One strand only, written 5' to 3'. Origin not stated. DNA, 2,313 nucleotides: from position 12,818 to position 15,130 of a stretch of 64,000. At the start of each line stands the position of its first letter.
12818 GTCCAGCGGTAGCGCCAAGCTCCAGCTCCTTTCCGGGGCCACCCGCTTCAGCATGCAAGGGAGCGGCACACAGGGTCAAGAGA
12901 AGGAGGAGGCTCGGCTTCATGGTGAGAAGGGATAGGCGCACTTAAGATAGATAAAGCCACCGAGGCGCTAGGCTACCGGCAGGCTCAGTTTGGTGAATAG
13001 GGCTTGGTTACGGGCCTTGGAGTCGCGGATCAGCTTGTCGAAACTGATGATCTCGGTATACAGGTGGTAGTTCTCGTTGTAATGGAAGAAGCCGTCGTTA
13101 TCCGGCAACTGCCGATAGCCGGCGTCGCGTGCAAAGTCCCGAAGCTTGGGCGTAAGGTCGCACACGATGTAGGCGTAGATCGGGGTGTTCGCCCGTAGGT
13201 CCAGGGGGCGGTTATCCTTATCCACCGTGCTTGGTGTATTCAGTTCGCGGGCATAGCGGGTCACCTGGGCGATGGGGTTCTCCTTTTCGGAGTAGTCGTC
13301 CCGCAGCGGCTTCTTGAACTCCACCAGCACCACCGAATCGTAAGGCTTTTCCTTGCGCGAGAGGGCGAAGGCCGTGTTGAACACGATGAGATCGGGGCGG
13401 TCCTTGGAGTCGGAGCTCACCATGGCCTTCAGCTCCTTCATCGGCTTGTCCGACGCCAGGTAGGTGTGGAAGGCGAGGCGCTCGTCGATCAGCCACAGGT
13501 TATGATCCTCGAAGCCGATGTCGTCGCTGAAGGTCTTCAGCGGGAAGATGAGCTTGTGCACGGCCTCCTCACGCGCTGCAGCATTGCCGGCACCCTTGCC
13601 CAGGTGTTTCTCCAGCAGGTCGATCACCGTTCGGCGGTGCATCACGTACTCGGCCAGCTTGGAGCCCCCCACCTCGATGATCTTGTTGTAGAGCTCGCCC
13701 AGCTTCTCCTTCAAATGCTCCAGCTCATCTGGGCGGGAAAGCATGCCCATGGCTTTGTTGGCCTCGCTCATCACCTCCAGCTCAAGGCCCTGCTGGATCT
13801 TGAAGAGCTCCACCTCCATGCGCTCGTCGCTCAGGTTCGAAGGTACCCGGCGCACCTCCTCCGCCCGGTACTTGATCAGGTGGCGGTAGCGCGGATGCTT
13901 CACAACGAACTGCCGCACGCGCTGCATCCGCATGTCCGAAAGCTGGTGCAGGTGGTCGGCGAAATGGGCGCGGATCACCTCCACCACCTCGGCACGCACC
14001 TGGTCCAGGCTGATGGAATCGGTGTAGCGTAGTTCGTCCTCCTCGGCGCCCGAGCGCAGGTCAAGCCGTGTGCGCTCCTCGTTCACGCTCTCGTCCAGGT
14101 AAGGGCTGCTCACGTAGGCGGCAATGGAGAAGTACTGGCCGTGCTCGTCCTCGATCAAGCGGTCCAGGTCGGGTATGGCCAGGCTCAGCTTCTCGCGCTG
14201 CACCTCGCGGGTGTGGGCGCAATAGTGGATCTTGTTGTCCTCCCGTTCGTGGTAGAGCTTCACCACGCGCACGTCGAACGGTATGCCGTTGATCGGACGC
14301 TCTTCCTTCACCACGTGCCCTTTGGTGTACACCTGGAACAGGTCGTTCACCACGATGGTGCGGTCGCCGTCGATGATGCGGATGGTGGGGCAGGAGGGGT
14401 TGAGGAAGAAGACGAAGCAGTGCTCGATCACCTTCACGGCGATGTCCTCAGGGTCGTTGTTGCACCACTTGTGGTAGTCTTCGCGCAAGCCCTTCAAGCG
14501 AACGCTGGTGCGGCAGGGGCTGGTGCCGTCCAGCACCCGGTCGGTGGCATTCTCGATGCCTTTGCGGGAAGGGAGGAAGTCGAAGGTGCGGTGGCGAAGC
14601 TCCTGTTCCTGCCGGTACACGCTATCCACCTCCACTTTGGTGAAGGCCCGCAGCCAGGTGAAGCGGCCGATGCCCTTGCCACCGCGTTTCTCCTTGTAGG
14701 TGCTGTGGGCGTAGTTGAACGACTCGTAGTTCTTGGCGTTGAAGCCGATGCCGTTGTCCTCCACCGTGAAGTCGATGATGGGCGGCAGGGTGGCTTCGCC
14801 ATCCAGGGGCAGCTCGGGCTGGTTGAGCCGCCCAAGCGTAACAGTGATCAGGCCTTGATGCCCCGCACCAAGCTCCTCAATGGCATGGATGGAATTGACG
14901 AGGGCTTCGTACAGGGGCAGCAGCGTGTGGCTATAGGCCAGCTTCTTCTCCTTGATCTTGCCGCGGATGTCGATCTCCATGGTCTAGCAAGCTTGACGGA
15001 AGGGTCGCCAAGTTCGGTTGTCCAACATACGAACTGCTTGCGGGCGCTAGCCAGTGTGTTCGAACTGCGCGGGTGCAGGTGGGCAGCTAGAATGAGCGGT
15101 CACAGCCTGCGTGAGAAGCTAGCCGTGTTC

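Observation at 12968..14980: Stand-alone GHKL ATPase fused to a Shedu-like PD-(D/E)xK nuclease: candidate single-gene defence system in a lower-GC islet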

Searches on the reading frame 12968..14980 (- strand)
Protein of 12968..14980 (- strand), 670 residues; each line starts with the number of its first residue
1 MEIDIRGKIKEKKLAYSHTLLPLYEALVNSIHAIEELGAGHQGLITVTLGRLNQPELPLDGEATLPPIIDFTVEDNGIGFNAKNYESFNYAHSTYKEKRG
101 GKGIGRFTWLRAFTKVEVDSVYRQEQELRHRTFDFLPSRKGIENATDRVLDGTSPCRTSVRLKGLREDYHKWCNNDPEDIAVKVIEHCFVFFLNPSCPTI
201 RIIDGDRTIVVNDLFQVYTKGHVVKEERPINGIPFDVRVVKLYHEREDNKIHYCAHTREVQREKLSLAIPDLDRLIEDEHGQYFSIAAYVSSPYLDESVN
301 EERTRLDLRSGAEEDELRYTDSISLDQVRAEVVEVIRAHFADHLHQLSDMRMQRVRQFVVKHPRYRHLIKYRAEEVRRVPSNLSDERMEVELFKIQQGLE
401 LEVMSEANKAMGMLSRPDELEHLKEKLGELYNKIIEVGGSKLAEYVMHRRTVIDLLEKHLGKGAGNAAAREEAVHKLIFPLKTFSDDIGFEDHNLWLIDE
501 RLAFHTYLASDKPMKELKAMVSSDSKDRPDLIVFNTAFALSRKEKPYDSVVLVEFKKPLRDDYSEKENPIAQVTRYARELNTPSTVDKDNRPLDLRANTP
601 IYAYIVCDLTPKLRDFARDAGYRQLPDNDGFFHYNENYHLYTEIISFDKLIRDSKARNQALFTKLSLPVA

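Call 5: search_protein_families(library=pfam, proteins=[window:12968-14980:-], max_evalue=1)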
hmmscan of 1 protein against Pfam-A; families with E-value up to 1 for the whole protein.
window:12968-14980:- (670 aa): 3 families
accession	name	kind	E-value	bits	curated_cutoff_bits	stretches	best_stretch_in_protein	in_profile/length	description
PF02518.31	HATPase_c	-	0.0019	19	26.4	1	24-105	11-76/111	Histidine kinase-, DNA gyrase B-, and HSP90-like ATPase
PF13589.12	HATPase_c_3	-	0.021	15.3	25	1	71-136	36-108/137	Histidine kinase-, DNA gyrase B-, and HSP90-like ATPase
PF03361.19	Herpes_IE2_3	-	0.046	14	25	0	330-373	74-117/162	Herpes virus intermediate/early protein 2/3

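Call 6: search_protein_families(library=padloc, proteins=[window:12968-14980:-], max_evalue=1)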
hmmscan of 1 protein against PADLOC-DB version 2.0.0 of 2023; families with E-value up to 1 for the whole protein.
window:12968-14980:- (670 aa): 0 families

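Call 7: search_protein_families(library=ncbifam, proteins=[window:12968-14980:-], max_evalue=1)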
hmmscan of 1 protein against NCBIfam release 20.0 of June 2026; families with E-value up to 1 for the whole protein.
window:12968-14980:- (670 aa): 1 family
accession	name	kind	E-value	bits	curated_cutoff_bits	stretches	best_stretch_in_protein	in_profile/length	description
NF011385.0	PRK14810.1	equivalog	0.12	11.9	423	1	414-446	193-224/272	DNA-formamidopyrimidine glycosylase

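Call 8: find_homologous_proteins(query=window:12968-14980:-)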
Query window:12968-14980:- (670 aa): 1119 proteins with E <= 0.001 among 8000 candidates; the best 120 are listed.
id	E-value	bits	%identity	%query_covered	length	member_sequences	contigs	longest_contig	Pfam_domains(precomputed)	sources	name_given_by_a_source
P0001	0.0e+0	1527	100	100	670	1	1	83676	-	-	-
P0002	0.0e+0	1087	71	100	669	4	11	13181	-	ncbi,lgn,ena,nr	ncbi:MAG: hypothetical protein JST38_19060 [Bacteroidetes bacterium]|nr:hypothetical protein [Bacter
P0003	0.0e+0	1078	70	100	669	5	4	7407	-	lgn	-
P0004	0.0e+0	1076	71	100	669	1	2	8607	-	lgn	-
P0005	2.4e-259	881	59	100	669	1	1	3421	-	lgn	-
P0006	8.4e-258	875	57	100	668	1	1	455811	-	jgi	jgi:hypothetical protein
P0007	2.0e-257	874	58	100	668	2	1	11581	-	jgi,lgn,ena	-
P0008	4.9e-257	873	58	100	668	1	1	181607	-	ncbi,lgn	-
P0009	2.2e-256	871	57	100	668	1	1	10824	-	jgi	-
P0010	4.1e-256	870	57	100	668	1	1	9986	-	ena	-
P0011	3.8e-253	860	56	100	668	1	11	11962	-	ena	-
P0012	6.5e-253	859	56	100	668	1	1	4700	-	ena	-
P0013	1.3e-250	852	55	100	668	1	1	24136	-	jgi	-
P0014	1.4e-250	852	56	100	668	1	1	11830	-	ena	-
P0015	4.7e-250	850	55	100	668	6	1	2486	-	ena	-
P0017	7.1e-248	843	56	100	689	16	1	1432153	-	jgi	-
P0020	2.4e-246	838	55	100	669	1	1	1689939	-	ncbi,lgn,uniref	ncbi:hypothetical protein MRBLMN1_002382 [Chitinophaga ginsengisegetis]|uniref:hypothetical protein 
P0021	3.2e-246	837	56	100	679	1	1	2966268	-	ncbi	ncbi:MAG: hypothetical protein R2800_08385 [Flavipsychrobacter sp.]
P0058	3.9e-235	800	53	100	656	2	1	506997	-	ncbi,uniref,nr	ncbi:hypothetical protein GCM10007415_31500 [Parapedobacter pyrenivorans]|uniref:Histidine kinase-, 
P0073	1.4e-233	795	53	100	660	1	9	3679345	-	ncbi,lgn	-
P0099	8.6e-232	789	52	100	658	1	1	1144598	-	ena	-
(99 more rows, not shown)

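Call 9: search_solved_structures(query=window:12968-14980:-, max_evalue=10, show_alignments=2)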
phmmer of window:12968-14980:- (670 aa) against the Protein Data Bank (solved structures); distinct sequences matched with E-value up to 10: 0.

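Call 13: find_encoding_contigs(protein=P0020, flank=10000, max_places=2)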
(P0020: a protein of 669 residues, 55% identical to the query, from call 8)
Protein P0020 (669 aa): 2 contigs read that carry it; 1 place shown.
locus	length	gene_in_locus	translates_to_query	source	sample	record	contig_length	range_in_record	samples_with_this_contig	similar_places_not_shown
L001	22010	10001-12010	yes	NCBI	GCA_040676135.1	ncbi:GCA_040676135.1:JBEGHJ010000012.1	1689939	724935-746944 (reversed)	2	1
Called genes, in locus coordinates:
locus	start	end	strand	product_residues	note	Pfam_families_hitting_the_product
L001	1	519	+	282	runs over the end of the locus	PF03446:NAD_binding_2, PF03807:F420_oxidored (weak), PF14833:NAD_binding_11 (faint), PF21761:RedAm-like_C (weak)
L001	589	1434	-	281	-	PF14343:PrcB_C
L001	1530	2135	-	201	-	PF13532:2OG-FeII_Oxy_2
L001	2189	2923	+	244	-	PF01149:Fapy_DNA_glyco, PF06831:H2TH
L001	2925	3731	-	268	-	PF00756:Esterase, PF12146:Hydrolase_4 (weak)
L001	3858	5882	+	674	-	PF07944:Beta-AFase-like_GH127_cat, PF20736:Glyco_hydro127M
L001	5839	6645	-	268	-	-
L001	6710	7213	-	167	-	PF13404:HTH_AsnC-type, PF13412:HTH_24, PF01037:AsnC_trans_reg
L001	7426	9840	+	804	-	PF01326:PPDK_N, PF00391:PEP-utilizers, PF02896:PEP-utilizers_C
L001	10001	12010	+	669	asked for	-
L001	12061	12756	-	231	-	PF00072:Response_reg, PF04397:LytTR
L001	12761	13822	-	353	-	PF06580:His_kinase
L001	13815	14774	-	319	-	-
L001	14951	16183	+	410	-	PF00578:AhpC-TSA, PF08534:Redoxin, PF00085:Thioredoxin, PF13098:Thioredoxin_2, PF13905:Thioredoxin_8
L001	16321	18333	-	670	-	-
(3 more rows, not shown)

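Call 14: find_encoding_contigs(protein=P0021, flank=10000, max_places=1)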
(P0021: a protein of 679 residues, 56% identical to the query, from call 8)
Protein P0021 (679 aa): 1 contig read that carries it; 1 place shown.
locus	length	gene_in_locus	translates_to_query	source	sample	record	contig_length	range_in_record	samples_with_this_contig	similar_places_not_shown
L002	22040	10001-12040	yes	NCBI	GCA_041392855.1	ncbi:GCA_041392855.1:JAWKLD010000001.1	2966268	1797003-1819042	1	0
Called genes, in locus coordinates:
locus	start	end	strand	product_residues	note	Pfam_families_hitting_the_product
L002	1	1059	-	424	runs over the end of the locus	PF18962:Por_Secre_tail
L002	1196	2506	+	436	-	PF03237:Terminase_6N, PF04466:Terminase_3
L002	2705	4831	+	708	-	PF13589:HATPase_c_3, PF02518:HATPase_c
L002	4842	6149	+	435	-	-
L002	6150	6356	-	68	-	-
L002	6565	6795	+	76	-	PF13560:HTH_31 (weak)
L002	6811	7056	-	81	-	-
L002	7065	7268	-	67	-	-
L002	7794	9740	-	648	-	PF08448:PAS_4 (faint), PF00512:HisKA, PF02518:HATPase_c, PF00072:Response_reg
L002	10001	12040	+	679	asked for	-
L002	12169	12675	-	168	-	-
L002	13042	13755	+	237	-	PF14329:DUF4386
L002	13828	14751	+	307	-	PF13385:Laminin_G_3, PF18962:Por_Secre_tail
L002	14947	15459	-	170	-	-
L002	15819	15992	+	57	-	-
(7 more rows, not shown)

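Call 15: find_encoding_contigs(protein=P0058, flank=10000, max_places=1)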
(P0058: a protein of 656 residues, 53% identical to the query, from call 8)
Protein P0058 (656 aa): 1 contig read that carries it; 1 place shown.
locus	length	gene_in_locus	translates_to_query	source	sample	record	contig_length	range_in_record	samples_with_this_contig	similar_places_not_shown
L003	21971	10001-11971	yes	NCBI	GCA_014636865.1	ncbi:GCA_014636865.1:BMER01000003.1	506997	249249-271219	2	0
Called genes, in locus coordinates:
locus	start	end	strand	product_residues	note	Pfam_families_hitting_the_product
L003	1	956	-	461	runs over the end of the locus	PF14322:SusD-like_3, PF07719:TPR_2 (faint), PF07980:SusD_RagB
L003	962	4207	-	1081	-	PF13620:CarboxypepD_reg (weak), PF13715:CarbopepD_reg_2, PF07715:Plug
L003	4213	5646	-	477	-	PF00578:AhpC-TSA, PF08534:Redoxin (weak)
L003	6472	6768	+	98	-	-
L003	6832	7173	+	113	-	-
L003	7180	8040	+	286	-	-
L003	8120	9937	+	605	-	PF04326:SLFN_AlbA_2, PF13749:HATPase_c_4, PF00076:RRM_1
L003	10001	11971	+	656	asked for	-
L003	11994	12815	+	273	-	-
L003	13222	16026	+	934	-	PF02463:SMC_N (weak), PF13476:AAA_23 (weak), PF13304:AAA_21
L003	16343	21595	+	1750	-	PF13195:DUF4011 (weak), PF13086:AAA_11, PF13245:AAA_19 (faint), PF13086:AAA_11 (weak), PF13087:AAA_12, PF18741:MTES_1575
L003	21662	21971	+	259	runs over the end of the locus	-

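Call 16: find_encoding_contigs(protein=P0073, flank=10000, max_places=1)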
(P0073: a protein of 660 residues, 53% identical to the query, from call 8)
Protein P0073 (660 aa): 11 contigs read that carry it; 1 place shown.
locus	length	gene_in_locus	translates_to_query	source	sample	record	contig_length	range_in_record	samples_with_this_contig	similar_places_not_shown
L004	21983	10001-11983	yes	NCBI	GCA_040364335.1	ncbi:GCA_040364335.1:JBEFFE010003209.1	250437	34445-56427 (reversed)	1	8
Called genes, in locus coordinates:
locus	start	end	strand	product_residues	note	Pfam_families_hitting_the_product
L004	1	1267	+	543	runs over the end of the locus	PF00245:Alk_phosphatase, PF01663:Phosphodiest (weak), PF01676:Metalloenzyme (weak)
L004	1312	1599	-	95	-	-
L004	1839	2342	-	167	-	PF14059:DUF4251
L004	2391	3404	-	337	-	-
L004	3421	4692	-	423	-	PF02844:GARS_N, PF01071:GARS_A, PF02655:ATP-grasp_3 (faint), PF02843:GARS_C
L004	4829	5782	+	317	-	PF03060:NMO, PF05690:ThiG (weak), PF01070:FMN_dh, PF00478:IMPDH (weak)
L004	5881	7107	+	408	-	PF01381:HTH_3, PF12844:HTH_19, PF13560:HTH_31, PF01170:UPF0020 (faint), PF13847:Methyltransf_31 (faint), PF01555:N6_N4_Mtase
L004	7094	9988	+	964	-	PF02384:N6_Mtase, PF07669:Eco57I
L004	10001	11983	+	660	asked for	-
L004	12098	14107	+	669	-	PF26550:Tricorn_2nd (faint), PF00930:DPPIV_N, PF18975:DUF5711 (faint), PF25174:Beta-prop_THOC3 (faint), PF26549:Tricorn_N (weak), PF02129:Peptidase_S15 (weak), PF00326:Peptidase_S9, PF01738:DLH (weak), +4 more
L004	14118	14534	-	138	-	-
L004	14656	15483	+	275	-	PF23023:Anti-Pycsar_Apyc1 (faint), PF00753:Lactamase_B, PF12706:Lactamase_B_2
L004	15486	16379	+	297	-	PF00535:Glycos_transf_2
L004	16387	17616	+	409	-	PF00534:Glycos_transf_1, PF13692:Glyco_trans_1_4, PF13524:Glyco_trans_1_2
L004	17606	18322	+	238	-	PF13489:Methyltransf_23, PF08241:Methyltransf_11 (weak)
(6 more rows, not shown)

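Call 17: find_encoding_contigs(protein=P0017, flank=10000, max_places=1)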
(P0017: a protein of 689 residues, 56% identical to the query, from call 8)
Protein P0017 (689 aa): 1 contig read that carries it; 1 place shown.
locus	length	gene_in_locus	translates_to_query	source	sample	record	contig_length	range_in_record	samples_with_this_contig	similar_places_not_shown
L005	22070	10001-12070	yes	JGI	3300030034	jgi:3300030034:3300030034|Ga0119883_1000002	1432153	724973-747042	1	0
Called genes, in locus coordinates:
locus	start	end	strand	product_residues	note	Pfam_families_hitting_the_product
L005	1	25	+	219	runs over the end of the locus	PF14340:DUF4395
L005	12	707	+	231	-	PF14329:DUF4386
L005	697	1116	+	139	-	PF19851:DUF6326 (weak)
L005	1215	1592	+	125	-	-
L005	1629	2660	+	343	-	PF00561:Abhydrolase_1, PF12146:Hydrolase_4, PF12697:Abhydrolase_6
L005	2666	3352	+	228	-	-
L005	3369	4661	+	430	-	PF11306:DUF3108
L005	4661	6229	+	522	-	PF00144:Beta-lactamase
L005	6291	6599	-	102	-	-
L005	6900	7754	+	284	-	PF09357:RteC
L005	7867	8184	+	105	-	PF12728:HTH_17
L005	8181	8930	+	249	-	-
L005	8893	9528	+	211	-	-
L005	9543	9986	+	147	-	-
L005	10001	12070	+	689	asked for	-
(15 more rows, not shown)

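Call 21: search_solved_structures(query=A2, max_evalue=10, show_alignments=3)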
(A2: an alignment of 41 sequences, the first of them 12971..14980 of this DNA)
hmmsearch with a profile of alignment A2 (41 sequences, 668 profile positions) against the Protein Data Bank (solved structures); distinct sequences matched with E-value up to 10: 0.

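Call 22: find_related_loci(query=A2, collection=genome_contigs, flank=10000)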
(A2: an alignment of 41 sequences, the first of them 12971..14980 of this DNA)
Query A2 (670 aa) in genome_contigs; peptide patterns used: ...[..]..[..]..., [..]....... (x = any residue, [..] = any of these).
352 stretches matched a pattern; 326 encode a relative of the query (tblastn E <= 1e-3); the best 80 are kept; 80 distinct loci.
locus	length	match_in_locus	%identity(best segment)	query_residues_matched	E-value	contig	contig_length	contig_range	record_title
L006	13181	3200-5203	71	1-669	0e+0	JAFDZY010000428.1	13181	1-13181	MAG: Bacteroidetes bacterium isolate SZAS AMP-78 CK_MAG-79__429__length-13181, whole genome shotgun sequence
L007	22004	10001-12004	58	1-670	0e+0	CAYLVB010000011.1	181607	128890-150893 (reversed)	MAG TPA_asm: uncultured Flavobacteriaceae bacterium isolate binchicken_co174_12 genome assembly, contig: NODE_29_length_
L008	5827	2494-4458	54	1-667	0e+0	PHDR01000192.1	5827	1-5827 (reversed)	MAG: Bacteroidetes bacterium HGW-Bacteroidetes-12 bjp_ig2158_scaffold_5404, whole genome shotgun sequence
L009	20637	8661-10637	53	1-668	0e+0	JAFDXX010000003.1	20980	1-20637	MAG: Bacteroidetes bacterium isolate SZAS-36 CK_MAG-13__3__length-20980, whole genome shotgun sequence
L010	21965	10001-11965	54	1-667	0e+0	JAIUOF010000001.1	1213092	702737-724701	MAG: Bacteroidetes bacterium isolate LEAD1 spades-bin.4~NODE_3_length_1213092_cov_5.27229, whole genome shotgun sequence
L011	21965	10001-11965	54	1-667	0e+0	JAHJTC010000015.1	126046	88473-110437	MAG: Bacteroidetes bacterium isolate OS_PC_MetaG.mb.37 OS_PC_MetaG.mb.37_k141_448737, whole genome shotgun sequence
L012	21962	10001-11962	53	1-666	0e+0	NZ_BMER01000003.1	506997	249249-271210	Parapedobacter pyrenivorans strain CGMCC 1.12195 sequence03, whole genome shotgun sequence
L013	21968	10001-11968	54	1-667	0e+0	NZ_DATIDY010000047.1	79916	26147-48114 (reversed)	MAG: Flavobacterium sp. isolate SMAG_U16355 k141_1111314, whole genome shotgun sequence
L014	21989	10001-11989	53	1-670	0e+0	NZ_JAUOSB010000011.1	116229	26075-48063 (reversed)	Wenyingzhuangia sp. 2_MG-2023 strain B3M12 JILBFBID_11, whole genome shotgun sequence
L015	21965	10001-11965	54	1-667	0e+0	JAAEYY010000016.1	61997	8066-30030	Bacterium isolate P03SST1bin.8 NODE_263_length_61997_cov_5.2554, whole genome shotgun sequence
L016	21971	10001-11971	55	1-667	0e+0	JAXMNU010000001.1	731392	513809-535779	MAG: Flavobacteriaceae bacterium isolate EC_MBin.22 ECX_28CoAssmbCtg, whole genome shotgun sequence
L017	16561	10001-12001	54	1-669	0e+0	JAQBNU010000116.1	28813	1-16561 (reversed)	MAG: Chitinophagaceae bacterium isolate RYN_301 scaffold_2347595, whole genome shotgun sequence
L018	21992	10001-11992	54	1-667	0e+0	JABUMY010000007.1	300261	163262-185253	Flavisolibacter longurius strain BT320 5178.17J28-26.1_7_17J28-26.00007_5178.17J28-26.1, whole genome shotgun sequence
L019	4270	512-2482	52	1-667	0e+0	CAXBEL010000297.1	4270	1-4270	MAG TPA_asm: uncultured Flavobacteriaceae bacterium isolate ERR2762102_binner13_Refined_30 genome assembly, contig: ERZ3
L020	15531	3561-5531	52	1-667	0e+0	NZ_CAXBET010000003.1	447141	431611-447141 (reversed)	MAG: uncultured Algoriphagus sp. isolate ERR2762100_binner12_Refined_1 ERZ3422088.37, whole genome shotgun sequence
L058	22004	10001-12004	40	1-670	1e-164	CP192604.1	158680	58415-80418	MAG: Pseudanabaena sp. BL-A-41 isolate Passages #2 and #5 plasmid unnamed1, complete sequence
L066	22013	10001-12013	39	1-670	3e-154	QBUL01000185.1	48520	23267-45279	ANME-1 cluster archaeon GoMg1 GOMG1_5, whole genome shotgun sequence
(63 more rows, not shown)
